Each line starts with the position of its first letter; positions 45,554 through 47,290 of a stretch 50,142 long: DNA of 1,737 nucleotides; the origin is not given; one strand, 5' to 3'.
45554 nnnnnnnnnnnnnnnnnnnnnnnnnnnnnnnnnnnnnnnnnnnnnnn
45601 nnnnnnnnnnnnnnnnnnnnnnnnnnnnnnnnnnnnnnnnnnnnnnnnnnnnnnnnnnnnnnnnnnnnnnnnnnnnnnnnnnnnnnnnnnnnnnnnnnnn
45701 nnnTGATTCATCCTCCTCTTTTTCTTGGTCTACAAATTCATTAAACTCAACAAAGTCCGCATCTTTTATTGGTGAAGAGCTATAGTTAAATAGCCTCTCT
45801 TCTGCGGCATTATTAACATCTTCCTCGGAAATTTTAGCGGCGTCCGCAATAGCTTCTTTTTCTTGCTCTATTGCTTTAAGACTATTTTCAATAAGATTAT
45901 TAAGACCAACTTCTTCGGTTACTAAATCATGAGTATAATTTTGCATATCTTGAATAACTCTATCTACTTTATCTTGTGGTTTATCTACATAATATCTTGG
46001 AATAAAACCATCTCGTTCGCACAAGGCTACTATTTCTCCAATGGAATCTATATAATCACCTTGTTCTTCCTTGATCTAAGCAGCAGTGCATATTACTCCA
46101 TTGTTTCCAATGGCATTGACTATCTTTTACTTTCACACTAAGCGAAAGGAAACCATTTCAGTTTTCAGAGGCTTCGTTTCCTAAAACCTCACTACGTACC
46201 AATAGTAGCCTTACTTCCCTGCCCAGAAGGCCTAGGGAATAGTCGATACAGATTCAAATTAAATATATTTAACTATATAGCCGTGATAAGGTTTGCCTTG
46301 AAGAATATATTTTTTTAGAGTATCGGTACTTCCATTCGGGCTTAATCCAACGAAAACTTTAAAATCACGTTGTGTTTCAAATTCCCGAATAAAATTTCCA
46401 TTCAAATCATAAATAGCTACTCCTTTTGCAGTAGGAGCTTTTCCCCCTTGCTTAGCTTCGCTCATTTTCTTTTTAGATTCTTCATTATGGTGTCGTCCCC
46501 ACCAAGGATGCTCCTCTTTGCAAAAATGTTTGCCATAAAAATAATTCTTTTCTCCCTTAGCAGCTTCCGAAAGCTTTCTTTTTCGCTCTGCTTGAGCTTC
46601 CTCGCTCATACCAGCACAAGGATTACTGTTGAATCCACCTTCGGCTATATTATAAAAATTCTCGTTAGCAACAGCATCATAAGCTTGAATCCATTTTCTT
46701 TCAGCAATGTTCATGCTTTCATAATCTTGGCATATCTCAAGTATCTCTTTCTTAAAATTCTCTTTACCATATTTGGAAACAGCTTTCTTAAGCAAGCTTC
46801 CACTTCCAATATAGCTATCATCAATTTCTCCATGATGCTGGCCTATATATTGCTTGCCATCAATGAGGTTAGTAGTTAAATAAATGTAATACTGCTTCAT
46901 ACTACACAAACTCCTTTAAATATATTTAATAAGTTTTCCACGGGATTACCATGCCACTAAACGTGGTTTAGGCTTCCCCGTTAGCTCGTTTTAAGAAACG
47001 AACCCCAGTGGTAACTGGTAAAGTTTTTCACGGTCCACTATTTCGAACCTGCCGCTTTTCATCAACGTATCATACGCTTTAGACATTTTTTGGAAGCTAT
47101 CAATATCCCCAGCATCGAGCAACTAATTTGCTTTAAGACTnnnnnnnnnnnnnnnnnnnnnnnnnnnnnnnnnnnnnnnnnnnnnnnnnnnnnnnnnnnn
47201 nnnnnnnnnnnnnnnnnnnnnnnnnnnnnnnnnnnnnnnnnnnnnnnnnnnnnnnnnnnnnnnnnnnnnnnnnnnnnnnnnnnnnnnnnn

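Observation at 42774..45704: Large terminase gene split by four intron-like elements, one inside the P-loop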

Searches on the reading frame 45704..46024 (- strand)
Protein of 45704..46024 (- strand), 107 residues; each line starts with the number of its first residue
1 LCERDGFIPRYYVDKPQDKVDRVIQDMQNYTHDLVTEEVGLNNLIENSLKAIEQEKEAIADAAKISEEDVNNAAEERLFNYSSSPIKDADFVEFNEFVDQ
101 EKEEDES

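Call 44: search_protein_families(library=phrogs, proteins=[window:45704-46024:-], max_evalue=0.001)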
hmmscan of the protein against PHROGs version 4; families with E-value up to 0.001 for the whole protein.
seq(107 aa): 1 family
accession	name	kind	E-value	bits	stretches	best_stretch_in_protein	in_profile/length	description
phrog_3314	-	unknown function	0.00027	21.5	1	1-53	231-277/286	-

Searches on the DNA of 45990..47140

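Call 60: search_rna_families(source=window, start=45990, end=47140, threshold=evalue, max_evalue=10, show_alignments=3)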
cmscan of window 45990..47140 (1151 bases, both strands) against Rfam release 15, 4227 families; matches with E-value up to 10: 3.
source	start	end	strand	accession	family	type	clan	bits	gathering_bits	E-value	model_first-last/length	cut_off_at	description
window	46622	46708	-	RF00135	snoZ223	Gene; snRNA; snoRNA; CD-box;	CL00051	16.5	45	8.2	1-94/94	no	Small nucleolar RNA Z223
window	46716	46755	-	RF01360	CRISPR-DR47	Gene; CRISPR;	-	15.5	39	10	1-37/37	no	CRISPR RNA direct repeat element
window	46885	46974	-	RF03000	LOOT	Gene; sRNA;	-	14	46.4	9.4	1-121/121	no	LOOT RNA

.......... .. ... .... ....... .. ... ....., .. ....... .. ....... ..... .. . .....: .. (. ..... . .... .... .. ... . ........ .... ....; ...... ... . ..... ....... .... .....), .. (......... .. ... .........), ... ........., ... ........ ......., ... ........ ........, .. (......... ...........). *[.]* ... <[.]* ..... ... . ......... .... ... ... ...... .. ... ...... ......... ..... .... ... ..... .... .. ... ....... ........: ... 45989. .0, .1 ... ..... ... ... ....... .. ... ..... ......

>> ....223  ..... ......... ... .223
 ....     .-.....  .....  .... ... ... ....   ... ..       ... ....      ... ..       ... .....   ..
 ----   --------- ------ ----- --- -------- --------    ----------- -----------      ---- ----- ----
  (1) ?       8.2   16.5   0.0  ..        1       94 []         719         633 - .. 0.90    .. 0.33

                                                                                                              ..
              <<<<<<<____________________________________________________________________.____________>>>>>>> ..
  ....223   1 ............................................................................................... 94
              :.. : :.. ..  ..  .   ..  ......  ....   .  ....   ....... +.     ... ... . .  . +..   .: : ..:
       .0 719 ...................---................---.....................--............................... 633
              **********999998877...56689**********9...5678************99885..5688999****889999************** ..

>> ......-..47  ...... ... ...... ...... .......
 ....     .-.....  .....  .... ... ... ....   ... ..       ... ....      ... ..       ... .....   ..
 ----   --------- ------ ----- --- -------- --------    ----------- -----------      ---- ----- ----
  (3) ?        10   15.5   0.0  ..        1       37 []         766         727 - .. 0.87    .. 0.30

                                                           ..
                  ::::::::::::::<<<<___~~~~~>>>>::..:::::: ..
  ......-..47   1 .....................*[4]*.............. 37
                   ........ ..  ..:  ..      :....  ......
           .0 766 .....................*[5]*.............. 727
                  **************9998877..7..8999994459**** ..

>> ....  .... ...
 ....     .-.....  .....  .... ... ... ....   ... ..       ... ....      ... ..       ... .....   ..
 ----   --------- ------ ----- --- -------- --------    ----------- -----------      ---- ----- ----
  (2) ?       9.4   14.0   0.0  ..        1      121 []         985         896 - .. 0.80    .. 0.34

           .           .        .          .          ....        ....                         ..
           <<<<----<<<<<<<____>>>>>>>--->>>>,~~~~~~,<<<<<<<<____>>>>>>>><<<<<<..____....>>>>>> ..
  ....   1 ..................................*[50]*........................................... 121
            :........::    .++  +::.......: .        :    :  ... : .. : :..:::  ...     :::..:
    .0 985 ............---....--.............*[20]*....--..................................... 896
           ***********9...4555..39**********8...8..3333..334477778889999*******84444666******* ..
